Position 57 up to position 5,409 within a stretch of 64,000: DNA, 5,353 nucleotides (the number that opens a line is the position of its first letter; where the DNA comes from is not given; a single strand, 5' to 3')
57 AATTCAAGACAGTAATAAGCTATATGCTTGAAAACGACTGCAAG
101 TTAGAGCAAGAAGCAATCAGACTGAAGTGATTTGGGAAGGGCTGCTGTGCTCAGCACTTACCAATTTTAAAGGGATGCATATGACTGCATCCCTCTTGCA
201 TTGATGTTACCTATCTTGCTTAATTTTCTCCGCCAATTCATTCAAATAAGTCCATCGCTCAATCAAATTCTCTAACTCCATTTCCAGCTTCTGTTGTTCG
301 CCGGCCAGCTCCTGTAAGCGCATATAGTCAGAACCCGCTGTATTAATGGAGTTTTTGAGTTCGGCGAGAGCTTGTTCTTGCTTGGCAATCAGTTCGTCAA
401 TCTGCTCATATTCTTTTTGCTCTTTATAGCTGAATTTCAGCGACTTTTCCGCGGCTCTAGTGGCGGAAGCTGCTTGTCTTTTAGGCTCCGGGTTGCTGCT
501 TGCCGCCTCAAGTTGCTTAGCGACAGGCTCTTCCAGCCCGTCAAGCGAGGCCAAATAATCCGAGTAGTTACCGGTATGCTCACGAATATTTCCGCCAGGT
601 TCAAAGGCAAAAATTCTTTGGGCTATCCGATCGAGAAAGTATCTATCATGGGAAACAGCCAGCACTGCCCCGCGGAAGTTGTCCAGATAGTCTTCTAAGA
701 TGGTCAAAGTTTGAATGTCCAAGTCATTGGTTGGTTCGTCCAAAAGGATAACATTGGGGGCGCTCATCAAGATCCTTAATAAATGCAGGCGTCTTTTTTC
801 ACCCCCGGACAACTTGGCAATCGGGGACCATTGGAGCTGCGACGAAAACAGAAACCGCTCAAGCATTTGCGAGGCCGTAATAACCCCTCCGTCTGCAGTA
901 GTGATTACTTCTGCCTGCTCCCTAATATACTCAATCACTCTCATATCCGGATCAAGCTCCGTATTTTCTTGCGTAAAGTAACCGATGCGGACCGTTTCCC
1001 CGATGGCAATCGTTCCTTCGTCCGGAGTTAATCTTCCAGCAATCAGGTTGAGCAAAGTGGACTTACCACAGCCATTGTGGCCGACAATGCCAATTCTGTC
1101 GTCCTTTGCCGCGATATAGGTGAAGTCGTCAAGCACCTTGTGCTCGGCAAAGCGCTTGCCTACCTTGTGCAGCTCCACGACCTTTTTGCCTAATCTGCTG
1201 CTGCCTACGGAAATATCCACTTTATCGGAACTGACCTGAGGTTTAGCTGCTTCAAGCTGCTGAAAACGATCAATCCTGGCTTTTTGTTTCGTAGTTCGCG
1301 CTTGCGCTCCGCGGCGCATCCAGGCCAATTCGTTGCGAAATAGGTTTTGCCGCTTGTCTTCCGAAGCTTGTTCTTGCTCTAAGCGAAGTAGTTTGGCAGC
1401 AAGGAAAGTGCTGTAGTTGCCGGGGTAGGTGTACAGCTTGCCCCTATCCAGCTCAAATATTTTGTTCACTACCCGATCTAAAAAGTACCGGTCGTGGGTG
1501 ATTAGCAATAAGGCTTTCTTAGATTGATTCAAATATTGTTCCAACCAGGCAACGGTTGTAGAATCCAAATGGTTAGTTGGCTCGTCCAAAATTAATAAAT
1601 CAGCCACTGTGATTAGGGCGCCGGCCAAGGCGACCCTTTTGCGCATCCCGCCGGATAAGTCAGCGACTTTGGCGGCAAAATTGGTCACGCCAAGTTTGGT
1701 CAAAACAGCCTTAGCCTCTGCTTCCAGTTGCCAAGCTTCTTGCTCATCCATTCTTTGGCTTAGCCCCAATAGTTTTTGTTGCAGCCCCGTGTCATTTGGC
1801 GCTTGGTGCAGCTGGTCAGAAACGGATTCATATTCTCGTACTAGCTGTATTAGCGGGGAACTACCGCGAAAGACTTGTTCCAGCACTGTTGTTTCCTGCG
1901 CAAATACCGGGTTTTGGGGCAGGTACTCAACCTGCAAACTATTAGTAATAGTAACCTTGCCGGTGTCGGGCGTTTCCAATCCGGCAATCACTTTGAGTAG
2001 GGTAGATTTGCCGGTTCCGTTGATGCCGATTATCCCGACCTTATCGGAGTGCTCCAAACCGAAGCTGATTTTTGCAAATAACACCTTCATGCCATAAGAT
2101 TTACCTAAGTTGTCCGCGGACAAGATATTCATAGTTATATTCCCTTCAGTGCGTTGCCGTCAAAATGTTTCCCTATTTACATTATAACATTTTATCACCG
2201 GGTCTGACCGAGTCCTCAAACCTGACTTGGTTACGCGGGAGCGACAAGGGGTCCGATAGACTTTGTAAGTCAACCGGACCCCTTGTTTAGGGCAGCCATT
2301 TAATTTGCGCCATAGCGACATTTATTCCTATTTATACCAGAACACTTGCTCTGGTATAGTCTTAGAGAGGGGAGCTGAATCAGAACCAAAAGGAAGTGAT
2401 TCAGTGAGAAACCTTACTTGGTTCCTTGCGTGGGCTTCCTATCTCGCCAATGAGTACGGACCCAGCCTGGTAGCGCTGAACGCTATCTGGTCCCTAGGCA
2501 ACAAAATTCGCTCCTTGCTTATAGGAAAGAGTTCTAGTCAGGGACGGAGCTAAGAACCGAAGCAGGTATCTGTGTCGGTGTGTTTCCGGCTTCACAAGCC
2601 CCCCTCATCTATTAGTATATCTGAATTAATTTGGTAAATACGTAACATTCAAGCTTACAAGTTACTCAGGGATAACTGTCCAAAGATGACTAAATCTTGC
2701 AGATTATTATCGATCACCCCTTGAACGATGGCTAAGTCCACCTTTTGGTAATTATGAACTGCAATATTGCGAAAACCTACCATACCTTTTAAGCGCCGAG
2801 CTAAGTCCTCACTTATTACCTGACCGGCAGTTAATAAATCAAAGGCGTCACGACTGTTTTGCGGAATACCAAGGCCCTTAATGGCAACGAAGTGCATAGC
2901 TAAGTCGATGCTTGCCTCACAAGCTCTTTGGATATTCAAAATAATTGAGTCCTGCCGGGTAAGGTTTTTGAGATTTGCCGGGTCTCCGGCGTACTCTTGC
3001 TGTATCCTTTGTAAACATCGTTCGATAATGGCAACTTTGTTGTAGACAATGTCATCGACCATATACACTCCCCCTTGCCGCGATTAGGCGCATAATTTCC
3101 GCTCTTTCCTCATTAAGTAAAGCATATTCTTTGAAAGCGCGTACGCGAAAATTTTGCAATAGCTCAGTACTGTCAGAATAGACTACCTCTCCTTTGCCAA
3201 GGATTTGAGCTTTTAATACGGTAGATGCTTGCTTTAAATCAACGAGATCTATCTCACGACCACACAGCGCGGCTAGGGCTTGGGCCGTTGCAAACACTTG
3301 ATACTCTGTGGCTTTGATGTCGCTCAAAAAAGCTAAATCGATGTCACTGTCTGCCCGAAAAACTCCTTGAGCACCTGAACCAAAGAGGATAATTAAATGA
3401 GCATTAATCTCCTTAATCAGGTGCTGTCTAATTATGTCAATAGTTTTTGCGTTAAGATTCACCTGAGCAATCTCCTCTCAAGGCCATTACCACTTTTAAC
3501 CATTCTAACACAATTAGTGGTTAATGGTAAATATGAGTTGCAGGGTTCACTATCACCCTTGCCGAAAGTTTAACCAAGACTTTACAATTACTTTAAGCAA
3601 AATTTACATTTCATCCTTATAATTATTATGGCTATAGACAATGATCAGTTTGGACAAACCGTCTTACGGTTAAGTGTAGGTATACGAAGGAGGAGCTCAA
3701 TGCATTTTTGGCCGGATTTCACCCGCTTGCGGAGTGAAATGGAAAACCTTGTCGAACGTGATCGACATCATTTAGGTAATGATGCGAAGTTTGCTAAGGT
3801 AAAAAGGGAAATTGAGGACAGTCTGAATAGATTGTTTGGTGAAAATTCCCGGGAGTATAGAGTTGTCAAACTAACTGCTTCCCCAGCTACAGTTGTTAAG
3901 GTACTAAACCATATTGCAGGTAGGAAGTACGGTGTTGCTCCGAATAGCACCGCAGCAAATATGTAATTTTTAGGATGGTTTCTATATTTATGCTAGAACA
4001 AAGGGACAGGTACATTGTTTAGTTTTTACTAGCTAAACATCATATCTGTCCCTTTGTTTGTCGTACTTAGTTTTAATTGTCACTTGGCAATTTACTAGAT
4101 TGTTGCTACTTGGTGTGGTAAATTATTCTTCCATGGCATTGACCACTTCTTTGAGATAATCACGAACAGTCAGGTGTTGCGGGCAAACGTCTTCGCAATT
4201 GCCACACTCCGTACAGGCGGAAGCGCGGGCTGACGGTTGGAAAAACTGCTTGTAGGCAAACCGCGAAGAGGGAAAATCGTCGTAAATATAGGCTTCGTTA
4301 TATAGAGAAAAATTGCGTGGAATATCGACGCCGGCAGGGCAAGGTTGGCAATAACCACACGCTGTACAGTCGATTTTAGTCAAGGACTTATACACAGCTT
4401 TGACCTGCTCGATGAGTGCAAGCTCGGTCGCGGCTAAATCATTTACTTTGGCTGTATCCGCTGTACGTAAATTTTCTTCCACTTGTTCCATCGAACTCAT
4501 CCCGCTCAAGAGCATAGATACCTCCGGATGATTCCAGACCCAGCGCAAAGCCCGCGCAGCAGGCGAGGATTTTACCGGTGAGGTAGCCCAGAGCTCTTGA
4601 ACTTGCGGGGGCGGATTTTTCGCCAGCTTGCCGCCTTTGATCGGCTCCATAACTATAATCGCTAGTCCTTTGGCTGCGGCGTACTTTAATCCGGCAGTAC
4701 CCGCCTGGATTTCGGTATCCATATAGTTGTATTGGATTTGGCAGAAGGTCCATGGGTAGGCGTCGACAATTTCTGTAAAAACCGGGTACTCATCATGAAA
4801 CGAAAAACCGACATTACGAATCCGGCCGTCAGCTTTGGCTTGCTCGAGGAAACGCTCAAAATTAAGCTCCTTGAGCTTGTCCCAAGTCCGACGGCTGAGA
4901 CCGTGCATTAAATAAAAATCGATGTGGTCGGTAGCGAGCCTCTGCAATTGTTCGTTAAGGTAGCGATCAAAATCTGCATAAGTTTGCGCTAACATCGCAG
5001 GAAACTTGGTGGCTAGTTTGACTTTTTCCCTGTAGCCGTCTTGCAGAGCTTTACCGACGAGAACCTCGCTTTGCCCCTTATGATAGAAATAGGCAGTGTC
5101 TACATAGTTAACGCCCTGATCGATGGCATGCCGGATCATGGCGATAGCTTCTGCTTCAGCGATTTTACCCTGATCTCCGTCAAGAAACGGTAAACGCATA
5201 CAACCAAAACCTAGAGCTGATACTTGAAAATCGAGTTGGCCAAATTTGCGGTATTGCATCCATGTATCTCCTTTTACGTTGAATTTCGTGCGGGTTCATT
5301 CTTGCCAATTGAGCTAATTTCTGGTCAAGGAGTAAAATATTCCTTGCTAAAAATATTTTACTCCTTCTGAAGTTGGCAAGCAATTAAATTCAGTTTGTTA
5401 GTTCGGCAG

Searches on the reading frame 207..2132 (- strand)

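Call 78: search_protein_families(library=pfam, proteins=[window:207-2132:-], max_evalue=0.001)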
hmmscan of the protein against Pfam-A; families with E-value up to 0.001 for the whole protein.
window:207-2132:- (641 aa): 14 families
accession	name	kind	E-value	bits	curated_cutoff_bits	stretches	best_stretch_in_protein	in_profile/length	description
PF00005.33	ABC_tran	-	1.7e-53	181.3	25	2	21-187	3-137/137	ABC transporter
PF13304.12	AAA_21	-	5.9e-16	59.8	27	0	157-218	236-303/304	AAA domain, putative AbiEii toxin, Type IV TA system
PF12848.13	ABC_tran_Xtn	-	9.8e-16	58.1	25.9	1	226-302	1-78/85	ABC transporter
PF16326.10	ABC_tran_CTD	-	3.7e-15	56.3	32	1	566-632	1-69/69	ABC transporter C-terminal domain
PF02463.25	SMC_N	-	1.6e-10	41.3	40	0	33-221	28-205/220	RecF/RecN/SMC N terminal domain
PF01926.29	MMR_HSR1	-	2.1e-06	28.2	21.9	0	346-367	1-22/113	50S ribosome-binding GTPase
PF13555.12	AAA_29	-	2.3e-06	27.7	27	0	346-371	24-49/61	P-loop containing region of AAA domain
PF13175.12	AAA_15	-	1.4e-05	25.4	32.1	0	336-364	16-43/374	AAA ATPase domain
PF00350.29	Dynamin_N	-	6.2e-05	23.5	27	0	347-392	1-47/168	Dynamin family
PF03193.22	RsgA_GTPase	-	7.5e-05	23.1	30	0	343-387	105-147/174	RsgA GTPase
PF13401.12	AAA_22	-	0.00019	22.1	27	0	349-479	10-104/130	AAA domain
PF03308.22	MeaB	-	0.00022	20.8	23.1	0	320-369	9-58/273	Methylmalonyl Co-A mutase-associated GTPase MeaB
PF13191.12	AAA_16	-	0.00024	22.1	32.6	0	349-482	29-155/167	AAA ATPase domain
PF13173.12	AAA_14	-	0.00097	19.6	27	0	347-386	5-35/129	AAA domain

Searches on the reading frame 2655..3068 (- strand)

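Call 78: search_protein_families(library=pfam, proteins=[window:2655-3068:-], max_evalue=0.001)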
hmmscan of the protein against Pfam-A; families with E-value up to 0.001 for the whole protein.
window:2655-3068:- (137 aa): 1 family
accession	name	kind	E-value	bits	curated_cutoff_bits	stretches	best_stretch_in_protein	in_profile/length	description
PF01934.22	HepT-like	-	1.1e-26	93.4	23.5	1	15-128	1-115/120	Ribonuclease HepT-like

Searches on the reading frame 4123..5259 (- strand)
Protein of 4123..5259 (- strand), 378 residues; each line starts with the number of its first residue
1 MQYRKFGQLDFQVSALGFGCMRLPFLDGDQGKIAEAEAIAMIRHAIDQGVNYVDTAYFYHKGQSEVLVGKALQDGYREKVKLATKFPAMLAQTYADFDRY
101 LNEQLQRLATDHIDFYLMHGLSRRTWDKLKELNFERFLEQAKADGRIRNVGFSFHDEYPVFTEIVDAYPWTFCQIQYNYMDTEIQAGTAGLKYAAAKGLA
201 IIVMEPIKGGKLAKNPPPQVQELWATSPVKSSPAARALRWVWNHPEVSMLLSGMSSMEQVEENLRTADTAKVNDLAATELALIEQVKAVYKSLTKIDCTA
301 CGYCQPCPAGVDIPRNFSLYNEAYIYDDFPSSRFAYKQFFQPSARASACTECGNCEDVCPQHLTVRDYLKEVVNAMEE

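Call 78: search_protein_families(library=pfam, proteins=[window:4123-5259:-], max_evalue=0.001)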
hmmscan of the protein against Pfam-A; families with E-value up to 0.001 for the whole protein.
window:4123-5259:- (378 aa): 7 families
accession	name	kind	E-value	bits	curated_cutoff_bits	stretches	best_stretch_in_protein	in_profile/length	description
PF00248.27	Aldo_ket_red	-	3.6e-42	144.9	24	1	16-269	2-276/291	Aldo/keto reductase family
PF13187.11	Fer4_9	-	3.9e-10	40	27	1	297-362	1-50/52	4Fe-4S dicluster domain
PF13746.11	Fer4_18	-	1.9e-07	31.7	27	0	344-370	56-82/114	4Fe-4S dicluster domain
PF13534.11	Fer4_17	-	2.7e-07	31.4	22.2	1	298-363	2-60/61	4Fe-4S dicluster domain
PF13183.11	Fer4_8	-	3.5e-07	31.1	27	1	297-362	4-67/68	4Fe-4S dicluster domain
PF13237.11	Fer4_10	-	5.2e-06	26.7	25.5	1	345-368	5-26/53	4Fe-4S dicluster domain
PF00037.32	Fer4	-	0.00039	20.5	21.1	0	347-361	6-20/24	4Fe-4S binding domain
